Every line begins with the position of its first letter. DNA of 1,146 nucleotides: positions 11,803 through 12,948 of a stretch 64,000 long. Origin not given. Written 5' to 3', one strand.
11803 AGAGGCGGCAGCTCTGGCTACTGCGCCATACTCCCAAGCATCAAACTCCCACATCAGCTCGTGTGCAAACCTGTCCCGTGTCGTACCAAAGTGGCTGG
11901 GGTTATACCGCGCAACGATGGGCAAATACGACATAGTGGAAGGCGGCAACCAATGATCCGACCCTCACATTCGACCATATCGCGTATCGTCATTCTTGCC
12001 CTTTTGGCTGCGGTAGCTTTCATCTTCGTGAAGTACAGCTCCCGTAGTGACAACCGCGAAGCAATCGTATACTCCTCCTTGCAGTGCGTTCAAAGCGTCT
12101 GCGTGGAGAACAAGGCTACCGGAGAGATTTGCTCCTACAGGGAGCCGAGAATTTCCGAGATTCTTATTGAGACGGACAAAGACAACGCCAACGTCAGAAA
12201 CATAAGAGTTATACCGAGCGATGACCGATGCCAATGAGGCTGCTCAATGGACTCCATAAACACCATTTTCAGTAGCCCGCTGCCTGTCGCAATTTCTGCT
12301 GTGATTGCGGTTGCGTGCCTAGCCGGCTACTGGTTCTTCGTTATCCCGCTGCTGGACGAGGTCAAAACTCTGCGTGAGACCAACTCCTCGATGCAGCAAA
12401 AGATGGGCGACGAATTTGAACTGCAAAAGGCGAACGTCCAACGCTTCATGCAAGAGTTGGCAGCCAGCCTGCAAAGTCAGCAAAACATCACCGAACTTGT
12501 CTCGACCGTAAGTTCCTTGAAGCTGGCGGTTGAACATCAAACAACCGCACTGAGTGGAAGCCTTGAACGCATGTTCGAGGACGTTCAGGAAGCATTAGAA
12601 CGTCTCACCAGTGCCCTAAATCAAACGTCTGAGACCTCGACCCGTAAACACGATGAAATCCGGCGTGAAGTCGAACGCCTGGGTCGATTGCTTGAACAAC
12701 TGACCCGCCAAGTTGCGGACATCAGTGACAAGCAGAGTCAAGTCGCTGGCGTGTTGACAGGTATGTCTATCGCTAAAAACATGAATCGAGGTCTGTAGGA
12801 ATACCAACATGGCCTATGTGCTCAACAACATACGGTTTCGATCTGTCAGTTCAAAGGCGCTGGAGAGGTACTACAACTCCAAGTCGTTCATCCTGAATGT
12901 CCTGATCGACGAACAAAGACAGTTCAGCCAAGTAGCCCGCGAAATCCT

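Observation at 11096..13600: Lower-GC four-gene cassette (secreted protein, 4-Cys membrane-anchored protein, TM coiled-coil protein, cytoplasmic protein) inserted inside the tail-fibre module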

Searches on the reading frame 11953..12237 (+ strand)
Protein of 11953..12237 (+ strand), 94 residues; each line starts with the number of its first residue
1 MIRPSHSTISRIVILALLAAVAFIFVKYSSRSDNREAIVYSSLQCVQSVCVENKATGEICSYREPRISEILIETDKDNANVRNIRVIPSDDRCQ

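Call 4: search_protein_families(library=phrogs, proteins=[window:11953-12237:+], max_evalue=0.01)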
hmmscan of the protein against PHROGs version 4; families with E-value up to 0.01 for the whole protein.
window:11953-12237:+ (94 aa): 0 families

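Call 5: search_protein_families(library=pfam, proteins=[window:11953-12237:+], max_evalue=0.1)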
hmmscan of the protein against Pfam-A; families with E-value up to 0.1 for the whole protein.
window:11953-12237:+ (94 aa): 2 families
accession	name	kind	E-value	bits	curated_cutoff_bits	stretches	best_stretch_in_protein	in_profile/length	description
PF14221.11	DUF4330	-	0.043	14.4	27.6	1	12-90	20-101/167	Domain of unknown function (DUF4330)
PF07009.16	NusG_II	-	0.048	14.3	29.6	1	13-75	2-63/107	NusG domain II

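Call 36: search_protein_families(library=padloc, proteins=[window:11953-12237:+], max_evalue=0.1)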
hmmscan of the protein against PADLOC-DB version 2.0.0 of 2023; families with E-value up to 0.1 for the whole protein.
window:11953-12237:+ (94 aa): 0 families

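Call 37: search_protein_families(library=ncbifam, proteins=[window:11953-12237:+], max_evalue=0.1)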
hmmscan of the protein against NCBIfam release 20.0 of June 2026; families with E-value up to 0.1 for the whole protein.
window:11953-12237:+ (94 aa): 0 families

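Call 60: search_dna_similar(query=window:11953-12237:+, collection=phages, mode=protein, max_rows=50, max_evalue=1)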
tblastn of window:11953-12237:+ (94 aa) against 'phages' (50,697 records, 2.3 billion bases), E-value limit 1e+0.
Records with a match: 5; places in all: 5; records where one place covers at least 80% of the query: 2.
Best place of each record, by identity: >=99% 2; <60% 3.
By first word of the organism name: Pseudomonas 5.
By host as written in the record: Pseudomonas aeruginosa PAO1 2; Pseudomonas putida var. Manila 2; Pseudomonas sp. 1.
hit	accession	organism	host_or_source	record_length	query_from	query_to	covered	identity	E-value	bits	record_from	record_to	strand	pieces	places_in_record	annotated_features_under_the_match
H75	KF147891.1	Pseudomonas phage PaBG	Pseudomonas aeruginosa PAO1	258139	1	94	100%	100.0%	2e-43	154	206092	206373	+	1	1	hypothetical protein (x2)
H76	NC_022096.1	Pseudomonas phage PaBG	Pseudomonas aeruginosa PAO1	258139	1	94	100%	100.0%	2e-43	154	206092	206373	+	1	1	hypothetical protein (x2)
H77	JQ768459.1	Pseudomonas phage Lu11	Pseudomonas putida var. Manila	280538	29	93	69%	33.8%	4e-2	37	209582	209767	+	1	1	promoter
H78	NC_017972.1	Pseudomonas phage Lu11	Pseudomonas putida var. Manila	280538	29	93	69%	33.8%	4e-2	37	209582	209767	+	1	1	promoter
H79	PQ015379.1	Pseudomonas phage HRDY3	Pseudomonas sp.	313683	39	93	59%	32.1%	2e-1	35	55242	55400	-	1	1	none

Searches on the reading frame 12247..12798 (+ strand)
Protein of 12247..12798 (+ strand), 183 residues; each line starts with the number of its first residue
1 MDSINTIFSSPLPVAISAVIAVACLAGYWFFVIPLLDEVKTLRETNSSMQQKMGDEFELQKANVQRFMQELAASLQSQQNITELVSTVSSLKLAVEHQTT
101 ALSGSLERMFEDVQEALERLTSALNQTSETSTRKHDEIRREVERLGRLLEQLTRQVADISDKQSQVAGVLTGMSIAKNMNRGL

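Call 4: search_protein_families(library=phrogs, proteins=[window:12247-12798:+], max_evalue=0.01)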
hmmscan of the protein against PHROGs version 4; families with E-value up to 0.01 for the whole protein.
window:12247-12798:+ (183 aa): 9 families
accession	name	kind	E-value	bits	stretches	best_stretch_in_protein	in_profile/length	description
phrog_28931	-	unknown function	4.8e-104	346.8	1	1-183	1-183/186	-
phrog_31730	-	moron, auxiliary metabolic gene and host takeover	4e-07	31.1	1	2-169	4-155/168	membrane protein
phrog_1204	-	tail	0.00033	19.6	1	34-168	443-539/1483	tail protein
phrog_4682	-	unknown function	0.0004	20.9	1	75-167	146-232/280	-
phrog_3550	-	unknown function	0.00044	21.5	1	105-174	6-73/79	-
phrog_1009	-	unknown function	0.0014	19.7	0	82-154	16-87/103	-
phrog_3999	-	unknown function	0.0044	18.2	0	14-78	15-85/107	-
phrog_3017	-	head and packaging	0.0044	17.3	1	37-157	242-365/402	head maturation protease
phrog_16648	-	unknown function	0.0096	16.7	0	37-100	87-146/153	-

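Call 5: search_protein_families(library=pfam, proteins=[window:12247-12798:+], max_evalue=0.1)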
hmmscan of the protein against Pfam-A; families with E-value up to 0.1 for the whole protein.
window:12247-12798:+ (183 aa): 34 families (the best 25 are shown)
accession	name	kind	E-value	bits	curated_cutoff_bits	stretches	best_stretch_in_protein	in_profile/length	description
PF06103.16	DUF948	-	7.5e-06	26.5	37.2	0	18-89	4-71/89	Bacterial protein of unknown function (DUF948)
PF04513.17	Baculo_PEP_C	-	0.00074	20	38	1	70-161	17-106/140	Baculovirus polyhedron envelope protein, PEP, C terminus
PF25240.1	PUB2_N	-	0.00076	19.9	29.5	1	82-179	6-102/140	PUB2-like, N-terminal domain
PF02601.20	Exonuc_VII_L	-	0.001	19.1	35.9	1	40-182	147-278/315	Exonuclease VII, large subunit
PF16183.10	Kinesin_assoc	-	0.0015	19.1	29.5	1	35-145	15-124/171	Kinesin-associated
PF25764.1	KIF21A_4th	-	0.0022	18.1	33.1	1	45-169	7-126/183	KIF21A-like domain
PF08385.17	DHC_N1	-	0.007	15.5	28.3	1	44-158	193-312/562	Dynein heavy chain, N-terminal region 1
PF01895.24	PhoU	-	0.0074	17.1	23.5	1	106-181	1-77/89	PhoU domain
PF00103.25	Hormone_1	-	0.0074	16.5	22.7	1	40-164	37-159/215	Somatotropin hormone family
PF02646.22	RmuC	-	0.0078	15.8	26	1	105-160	2-57/291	RmuC family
PF05791.16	Bacillus_HBL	-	0.0099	16.2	29.1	0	44-172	38-155/177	Bacillus haemolytic enterotoxin (HBL)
PF20849.2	TelK_muzzle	-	0.012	16.1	27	1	41-152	11-112/118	Protelomerase, muzzle domain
PF20667.3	Sec10_N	-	0.019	15.5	27.4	1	101-171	11-80/118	Exocyst complex component Sec10, N-terminal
PF05817.20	Ribophorin_II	-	0.02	15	23.4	1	65-171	83-183/240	Ribophorin II N-terminal domain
PF20552.4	HTH_62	-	0.021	15.3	27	0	101-130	22-51/72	Recombinase-like helix-turn-helix domain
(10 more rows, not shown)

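Call 36: search_protein_families(library=padloc, proteins=[window:12247-12798:+], max_evalue=0.1)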
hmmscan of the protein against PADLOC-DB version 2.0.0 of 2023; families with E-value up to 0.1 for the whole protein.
window:12247-12798:+ (183 aa): 26 families (the best 25 are shown)
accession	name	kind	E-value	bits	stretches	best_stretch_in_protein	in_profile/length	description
PDLC00580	JetC3|JetC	-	0.00068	16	1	40-165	202-323/1068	DUF3584 domain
PDLC03865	LmuB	-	0.00069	15.9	1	37-153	710-826/1007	-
PDLC03839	LeoA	-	0.00079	16.6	1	37-167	295-423/559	-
PDLC04098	HerA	-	0.0025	14.4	1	47-157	324-433/686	-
PDLC00503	JetC1|JetC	-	0.0037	13.3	1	44-166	353-476/1146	DUF3584 domain; MukB-like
PDLC00519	JetC1|JetC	-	0.0039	13.4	1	43-158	344-459/1097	DUF3584 domain; MukB-like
PDLC03841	LeoBC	-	0.0042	14.3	1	42-156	253-361/601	-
PDLC03859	LmuB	-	0.0054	14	1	38-166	361-482/611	-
PDLC00025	DruG2|DruG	-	0.0089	12.6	1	45-173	293-420/704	Unknown function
PDLC00006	DruC1|DruC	-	0.014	11.9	1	40-168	192-311/626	Unknown function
PDLC01663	Cas12c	-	0.018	11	1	41-162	371-484/1165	CAS-V-C; effector__SPE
PDLC00512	JetC1|JetC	-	0.019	11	1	41-166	339-460/1123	DUF3584 domain; MukB-like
PDLC03863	LmuB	-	0.024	11.3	1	70-160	207-282/610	-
PDLC02722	PbeC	-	0.027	11.1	1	64-179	366-481/643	PbeC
PDLC04855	PDC-S05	-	0.029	12.9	1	38-93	15-70/82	-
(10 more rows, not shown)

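Call 37: search_protein_families(library=ncbifam, proteins=[window:12247-12798:+], max_evalue=0.1)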
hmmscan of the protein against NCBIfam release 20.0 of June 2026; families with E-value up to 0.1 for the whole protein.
window:12247-12798:+ (183 aa): 21 families
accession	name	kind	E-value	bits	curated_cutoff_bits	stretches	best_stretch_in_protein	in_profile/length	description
NF033885.1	conj_TraP_IncI1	equivalog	0.00025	20.8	135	1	14-176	14-170/217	conjugal transfer protein TraP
NF009361.0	PRK12717.1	equivalog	0.001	17.7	407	1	8-132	334-456/524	flagellar hook-associated protein 3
TIGR03600.1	phage_DnaB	exception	0.0014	17.7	498.65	1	49-183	58-191/421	phage replicative helicase, DnaB family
NF045487.1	ASRP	equivalog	0.0041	15.8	300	1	41-166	321-441/593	archaea-specific SMC-related protein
TIGR02290.1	M3_fam_3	subfamily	0.005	15.9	561.7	1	38-157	19-141/587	M3 family oligoendopeptidase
NF008729.0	PRK11747.1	equivalog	0.0085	14.6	598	1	62-160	308-406/703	ATP-dependent DNA helicase DinG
TIGR00996.1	Mtu_fam_mce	paralog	0.0088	15.3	140.5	1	96-168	129-199/291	MCE family protein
NF010211.0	PRK13676.1-4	equivalog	0.011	15.9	200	1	41-114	44-116/118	YlbF/YmcA family competence regulator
TIGR00370.1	TIGR00370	equivalog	0.011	15.2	145.55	1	49-115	6-71/202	5-oxoprolinase subunit PxpB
NF003034.1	PRK03918.1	equivalog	0.011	13.7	700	1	41-166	297-417/878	DNA double-strand break repair ATPase Rad50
TIGR02168.1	SMC_prok_B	equivalog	0.012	13.4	567.35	1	52-164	316-428/1181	chromosome segregation protein SMC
NF053712.1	repair_DEAH_YoaA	equivalog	0.025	13.3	680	1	57-165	247-366/630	DNA repair helicase YoaA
NF009344.0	PRK12705.1-1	equivalog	0.027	13.1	831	1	39-164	44-169/572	hypothetical protein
NF045800.1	FibBindPlpA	equivalog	0.029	12.6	1300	1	35-159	542-657/965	fibronectin-binding protein PlpA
NF043058.1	T4SS_LegC2C7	subfamily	0.031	13.3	350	1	37-162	129-253/348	LegC2/C7 family Dot/Icm T4SS effector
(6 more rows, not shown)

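Call 61: search_dna_similar(query=window:12247-12798:+, collection=phages, mode=protein, max_rows=50, max_evalue=0.01)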
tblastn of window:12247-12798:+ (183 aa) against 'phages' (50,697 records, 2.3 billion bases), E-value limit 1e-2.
Records with a match: 7; places in all: 7; records where one place covers at least 80% of the query: 5.
Best place of each record, by identity: >=99% 2; <60% 5.
By first word of the organism name: Pseudomonas 5; Erwinia 2.
By host as written in the record: Pseudomonas aeruginosa PAO1 2; Pseudomonas putida var. Manila 2; Erwinia amylovora 2; Pseudomonas sp. 1.
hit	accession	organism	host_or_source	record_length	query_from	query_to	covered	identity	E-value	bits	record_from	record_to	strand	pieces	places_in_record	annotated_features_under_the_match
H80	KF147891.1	Pseudomonas phage PaBG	Pseudomonas aeruginosa PAO1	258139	1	183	100%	100.0%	2e-104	333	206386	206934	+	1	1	hypothetical protein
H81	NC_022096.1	Pseudomonas phage PaBG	Pseudomonas aeruginosa PAO1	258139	1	183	100%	100.0%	2e-104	333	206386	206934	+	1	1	hypothetical protein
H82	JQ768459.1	Pseudomonas phage Lu11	Pseudomonas putida var. Manila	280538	1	182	99%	30.2%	1e-10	65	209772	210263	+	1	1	promoter | hypothetical protein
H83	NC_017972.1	Pseudomonas phage Lu11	Pseudomonas putida var. Manila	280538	1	182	99%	30.2%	1e-10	65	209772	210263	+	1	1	promoter | hypothetical protein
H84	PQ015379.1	Pseudomonas phage HRDY3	Pseudomonas sp.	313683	1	183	100%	27.4%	1e-9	62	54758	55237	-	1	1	hypothetical protein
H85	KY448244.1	Erwinia phage vB_EamM_Yoloswag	Erwinia amylovora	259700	2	42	22%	41.5%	8e-4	45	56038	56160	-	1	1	hypothetical protein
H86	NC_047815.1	Erwinia phage vB_EamM_Yoloswag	Erwinia amylovora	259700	2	42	22%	41.5%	8e-4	45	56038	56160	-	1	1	membrane protein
